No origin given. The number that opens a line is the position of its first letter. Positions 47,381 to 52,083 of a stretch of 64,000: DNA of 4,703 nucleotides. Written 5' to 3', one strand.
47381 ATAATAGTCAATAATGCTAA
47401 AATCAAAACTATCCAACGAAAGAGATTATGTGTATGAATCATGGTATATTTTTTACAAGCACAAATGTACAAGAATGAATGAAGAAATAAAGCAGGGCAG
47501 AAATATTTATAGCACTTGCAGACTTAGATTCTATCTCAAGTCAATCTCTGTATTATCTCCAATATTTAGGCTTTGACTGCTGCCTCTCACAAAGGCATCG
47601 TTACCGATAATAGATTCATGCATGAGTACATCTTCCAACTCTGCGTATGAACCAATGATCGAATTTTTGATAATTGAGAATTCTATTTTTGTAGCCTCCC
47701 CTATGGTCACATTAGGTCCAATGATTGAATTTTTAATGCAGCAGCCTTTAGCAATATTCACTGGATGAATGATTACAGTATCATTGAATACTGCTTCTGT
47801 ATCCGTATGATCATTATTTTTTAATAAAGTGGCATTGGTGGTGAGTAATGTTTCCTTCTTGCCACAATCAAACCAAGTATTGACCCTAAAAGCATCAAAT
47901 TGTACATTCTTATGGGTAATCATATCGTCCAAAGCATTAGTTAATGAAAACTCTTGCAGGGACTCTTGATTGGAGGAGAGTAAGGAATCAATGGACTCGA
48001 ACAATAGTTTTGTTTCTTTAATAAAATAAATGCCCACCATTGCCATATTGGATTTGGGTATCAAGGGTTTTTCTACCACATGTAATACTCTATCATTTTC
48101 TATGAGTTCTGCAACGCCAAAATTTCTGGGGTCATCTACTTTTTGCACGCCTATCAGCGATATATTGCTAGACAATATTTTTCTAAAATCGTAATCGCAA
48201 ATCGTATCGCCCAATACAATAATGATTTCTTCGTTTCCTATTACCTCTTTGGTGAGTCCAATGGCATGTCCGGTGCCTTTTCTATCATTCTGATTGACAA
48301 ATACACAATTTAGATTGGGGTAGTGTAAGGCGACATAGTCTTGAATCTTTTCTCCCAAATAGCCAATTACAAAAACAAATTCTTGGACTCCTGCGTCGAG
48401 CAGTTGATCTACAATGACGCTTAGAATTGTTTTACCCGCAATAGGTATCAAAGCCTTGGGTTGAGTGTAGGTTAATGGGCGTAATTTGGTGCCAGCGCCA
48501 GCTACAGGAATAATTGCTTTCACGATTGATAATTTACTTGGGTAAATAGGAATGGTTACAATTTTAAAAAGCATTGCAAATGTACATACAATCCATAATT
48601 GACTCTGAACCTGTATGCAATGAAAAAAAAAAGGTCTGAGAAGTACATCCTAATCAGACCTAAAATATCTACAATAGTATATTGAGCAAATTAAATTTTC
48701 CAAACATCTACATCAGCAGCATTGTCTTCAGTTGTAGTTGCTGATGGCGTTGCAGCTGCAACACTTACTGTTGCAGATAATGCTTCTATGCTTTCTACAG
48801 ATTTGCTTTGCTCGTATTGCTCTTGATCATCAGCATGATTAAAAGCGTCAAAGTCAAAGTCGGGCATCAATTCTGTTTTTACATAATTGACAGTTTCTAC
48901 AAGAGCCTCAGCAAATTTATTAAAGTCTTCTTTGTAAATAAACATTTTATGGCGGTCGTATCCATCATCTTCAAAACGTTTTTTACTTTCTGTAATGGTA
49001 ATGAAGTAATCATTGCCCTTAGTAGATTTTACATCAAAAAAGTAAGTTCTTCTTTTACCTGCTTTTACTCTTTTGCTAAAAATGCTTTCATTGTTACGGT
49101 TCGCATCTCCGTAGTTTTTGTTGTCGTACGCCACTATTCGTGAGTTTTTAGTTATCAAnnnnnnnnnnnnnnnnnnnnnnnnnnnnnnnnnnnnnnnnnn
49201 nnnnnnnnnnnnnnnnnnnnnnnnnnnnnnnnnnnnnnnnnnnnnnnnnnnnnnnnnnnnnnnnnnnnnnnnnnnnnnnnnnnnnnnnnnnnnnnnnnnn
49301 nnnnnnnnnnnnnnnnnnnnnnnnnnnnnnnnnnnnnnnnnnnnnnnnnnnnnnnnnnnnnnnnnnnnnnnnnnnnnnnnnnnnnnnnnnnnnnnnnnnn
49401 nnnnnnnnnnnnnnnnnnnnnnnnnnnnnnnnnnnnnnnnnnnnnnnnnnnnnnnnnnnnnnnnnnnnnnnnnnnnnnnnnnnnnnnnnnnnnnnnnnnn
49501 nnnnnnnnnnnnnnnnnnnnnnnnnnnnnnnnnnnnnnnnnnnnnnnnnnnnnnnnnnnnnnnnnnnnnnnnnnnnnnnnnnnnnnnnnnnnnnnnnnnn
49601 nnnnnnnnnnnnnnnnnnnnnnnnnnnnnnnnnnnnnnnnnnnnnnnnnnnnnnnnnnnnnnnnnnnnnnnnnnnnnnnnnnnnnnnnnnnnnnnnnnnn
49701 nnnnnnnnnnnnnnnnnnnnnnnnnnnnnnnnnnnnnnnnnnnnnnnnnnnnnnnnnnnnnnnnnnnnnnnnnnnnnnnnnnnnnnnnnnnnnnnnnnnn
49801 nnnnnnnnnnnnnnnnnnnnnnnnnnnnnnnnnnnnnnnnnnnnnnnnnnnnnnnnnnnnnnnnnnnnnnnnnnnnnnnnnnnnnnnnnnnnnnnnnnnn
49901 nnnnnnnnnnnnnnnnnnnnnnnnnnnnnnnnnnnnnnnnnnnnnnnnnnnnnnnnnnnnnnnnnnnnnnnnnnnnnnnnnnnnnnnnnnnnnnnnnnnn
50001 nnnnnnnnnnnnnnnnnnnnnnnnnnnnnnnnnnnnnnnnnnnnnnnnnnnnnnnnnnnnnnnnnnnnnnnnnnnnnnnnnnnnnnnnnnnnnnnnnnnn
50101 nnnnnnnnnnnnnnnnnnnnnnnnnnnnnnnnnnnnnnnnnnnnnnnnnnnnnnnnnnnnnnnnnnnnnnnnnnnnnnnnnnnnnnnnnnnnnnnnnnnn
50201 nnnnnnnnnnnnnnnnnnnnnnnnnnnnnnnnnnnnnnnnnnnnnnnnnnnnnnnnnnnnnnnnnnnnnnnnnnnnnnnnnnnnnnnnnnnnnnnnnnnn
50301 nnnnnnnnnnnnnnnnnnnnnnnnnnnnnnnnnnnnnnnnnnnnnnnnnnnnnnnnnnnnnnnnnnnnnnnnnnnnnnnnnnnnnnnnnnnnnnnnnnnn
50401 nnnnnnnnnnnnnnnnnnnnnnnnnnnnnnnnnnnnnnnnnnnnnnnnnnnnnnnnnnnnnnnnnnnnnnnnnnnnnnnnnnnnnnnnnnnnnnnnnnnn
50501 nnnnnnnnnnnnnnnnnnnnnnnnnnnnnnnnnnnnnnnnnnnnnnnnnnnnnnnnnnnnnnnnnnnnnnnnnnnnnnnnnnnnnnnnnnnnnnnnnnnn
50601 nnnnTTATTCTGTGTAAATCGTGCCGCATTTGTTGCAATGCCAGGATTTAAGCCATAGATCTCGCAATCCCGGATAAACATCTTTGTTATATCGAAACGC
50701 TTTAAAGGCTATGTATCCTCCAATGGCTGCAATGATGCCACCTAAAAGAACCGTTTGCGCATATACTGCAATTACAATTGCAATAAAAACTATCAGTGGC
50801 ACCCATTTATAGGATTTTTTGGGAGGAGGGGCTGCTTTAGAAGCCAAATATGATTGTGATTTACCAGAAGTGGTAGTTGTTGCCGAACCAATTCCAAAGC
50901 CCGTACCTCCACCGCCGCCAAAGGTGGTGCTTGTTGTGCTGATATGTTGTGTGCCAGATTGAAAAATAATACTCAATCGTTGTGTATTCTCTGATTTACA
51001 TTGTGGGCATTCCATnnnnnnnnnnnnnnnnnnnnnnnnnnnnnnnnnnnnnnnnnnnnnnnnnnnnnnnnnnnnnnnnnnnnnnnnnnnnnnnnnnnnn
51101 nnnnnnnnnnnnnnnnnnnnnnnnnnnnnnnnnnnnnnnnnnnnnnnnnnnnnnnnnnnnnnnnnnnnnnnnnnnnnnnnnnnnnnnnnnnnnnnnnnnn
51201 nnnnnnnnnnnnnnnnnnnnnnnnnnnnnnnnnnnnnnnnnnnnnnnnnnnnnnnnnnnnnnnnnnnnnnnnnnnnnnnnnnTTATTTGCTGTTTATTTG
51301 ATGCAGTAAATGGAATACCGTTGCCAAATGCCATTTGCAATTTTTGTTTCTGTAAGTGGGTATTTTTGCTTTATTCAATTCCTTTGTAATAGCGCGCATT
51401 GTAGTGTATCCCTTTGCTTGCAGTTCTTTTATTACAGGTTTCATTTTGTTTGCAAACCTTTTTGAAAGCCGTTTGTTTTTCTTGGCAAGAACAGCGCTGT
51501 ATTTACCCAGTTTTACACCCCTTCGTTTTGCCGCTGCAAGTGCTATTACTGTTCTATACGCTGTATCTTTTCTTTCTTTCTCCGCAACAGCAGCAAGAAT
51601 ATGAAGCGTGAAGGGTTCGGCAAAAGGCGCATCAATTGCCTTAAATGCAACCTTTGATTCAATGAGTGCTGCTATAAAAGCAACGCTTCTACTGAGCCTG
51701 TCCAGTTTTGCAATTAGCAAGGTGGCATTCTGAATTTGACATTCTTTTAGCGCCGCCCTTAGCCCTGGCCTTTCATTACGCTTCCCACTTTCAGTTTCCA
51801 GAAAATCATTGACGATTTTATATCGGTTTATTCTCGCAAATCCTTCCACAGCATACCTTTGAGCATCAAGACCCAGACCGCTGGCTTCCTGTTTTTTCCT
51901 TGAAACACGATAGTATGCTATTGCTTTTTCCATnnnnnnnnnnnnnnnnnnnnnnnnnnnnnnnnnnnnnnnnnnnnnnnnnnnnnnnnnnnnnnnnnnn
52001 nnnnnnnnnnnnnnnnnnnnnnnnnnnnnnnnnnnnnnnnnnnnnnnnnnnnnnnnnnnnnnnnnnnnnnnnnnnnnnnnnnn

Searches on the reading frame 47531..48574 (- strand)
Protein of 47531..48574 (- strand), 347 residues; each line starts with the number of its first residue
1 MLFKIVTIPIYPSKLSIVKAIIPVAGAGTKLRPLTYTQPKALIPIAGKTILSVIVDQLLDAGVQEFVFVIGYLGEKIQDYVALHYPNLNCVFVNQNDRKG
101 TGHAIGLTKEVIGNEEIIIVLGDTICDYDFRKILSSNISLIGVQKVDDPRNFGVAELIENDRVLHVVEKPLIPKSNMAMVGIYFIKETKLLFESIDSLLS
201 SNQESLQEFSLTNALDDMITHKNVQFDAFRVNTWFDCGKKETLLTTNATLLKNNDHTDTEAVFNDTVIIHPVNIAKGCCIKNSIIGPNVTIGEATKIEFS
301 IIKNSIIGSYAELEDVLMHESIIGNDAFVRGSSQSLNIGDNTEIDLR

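Call 50: search_protein_families(library=pfam, proteins=[window:47531-48574:-], max_evalue=0.01)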
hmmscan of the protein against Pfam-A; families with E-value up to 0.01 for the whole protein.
window:47531-48574:- (347 aa): 6 families
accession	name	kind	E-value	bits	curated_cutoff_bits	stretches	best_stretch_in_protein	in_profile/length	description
PF00483.29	NTP_transferase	-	3.6e-31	109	21.2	1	19-252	1-244/245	Nucleotidyl transferase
PF12804.13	NTP_transf_3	-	6.1e-07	30.2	27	1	20-125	1-97/160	MobA-like NTP transferase domain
PF25084.1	LbH_EIF2B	-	1.7e-06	28.4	54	1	261-330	17-82/105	EIF2B subunit epsilon LbH domain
PF24894.1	Hexapep_GlmU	-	2.1e-05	25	23.3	1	248-297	34-83/104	GlmU-like, C-terminal hexapeptide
PF01128.25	IspD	-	0.003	17.8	27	1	18-70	1-50/221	2-C-methyl-D-erythritol 4-phosphate cytidylyltransferase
PF25247.1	LbH_GLGC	-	0.004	17.5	27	0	268-298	70-100/135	GLGC left-handed parallel beta-helix domain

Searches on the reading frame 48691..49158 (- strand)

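Call 50: search_protein_families(library=pfam, proteins=[window:48691-49158:-], max_evalue=0.01)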
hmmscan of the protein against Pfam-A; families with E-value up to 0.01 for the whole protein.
window:48691-49158:- (155 aa): 1 family
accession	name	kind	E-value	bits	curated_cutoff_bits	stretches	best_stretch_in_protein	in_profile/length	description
PF11680.14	DUF3276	-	5.1e-32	111.2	23.1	1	20-122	6-114/131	Protein of unknown function (DUF3276)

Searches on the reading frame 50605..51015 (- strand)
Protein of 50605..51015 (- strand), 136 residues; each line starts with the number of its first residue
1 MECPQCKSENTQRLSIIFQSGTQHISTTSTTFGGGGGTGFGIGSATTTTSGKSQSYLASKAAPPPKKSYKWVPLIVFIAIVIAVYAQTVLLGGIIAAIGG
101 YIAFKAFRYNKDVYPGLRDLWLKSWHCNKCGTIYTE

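Call 50: search_protein_families(library=pfam, proteins=[window:50605-51015:-], max_evalue=0.01)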
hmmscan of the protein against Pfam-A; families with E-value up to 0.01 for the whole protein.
window:50605-51015:- (136 aa): 1 family
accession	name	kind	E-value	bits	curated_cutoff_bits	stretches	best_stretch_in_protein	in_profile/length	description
PF23451.1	Zn_ribbon_PaaD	-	0.0024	17.9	27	0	2-15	16-29/53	PaaD zinc beta ribbon domain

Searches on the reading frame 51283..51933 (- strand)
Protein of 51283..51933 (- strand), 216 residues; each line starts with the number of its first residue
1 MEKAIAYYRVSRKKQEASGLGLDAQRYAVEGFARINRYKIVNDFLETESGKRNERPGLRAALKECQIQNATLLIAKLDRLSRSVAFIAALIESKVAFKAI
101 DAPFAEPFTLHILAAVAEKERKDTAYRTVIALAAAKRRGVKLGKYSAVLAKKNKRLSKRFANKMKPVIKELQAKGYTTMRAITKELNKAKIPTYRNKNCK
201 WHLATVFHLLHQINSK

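Call 50: search_protein_families(library=pfam, proteins=[window:51283-51933:-], max_evalue=0.01)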
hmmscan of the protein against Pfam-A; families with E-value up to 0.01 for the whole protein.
window:51283-51933:- (216 aa): 2 families
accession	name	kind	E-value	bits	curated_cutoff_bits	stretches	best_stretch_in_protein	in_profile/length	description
PF00239.26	Resolvase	-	2.6e-23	83.2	23.3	1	4-140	1-144/145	Resolvase, N terminal domain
PF07508.19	Recombinase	-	0.0041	17.8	21.1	1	177-211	18-50/102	Recombinase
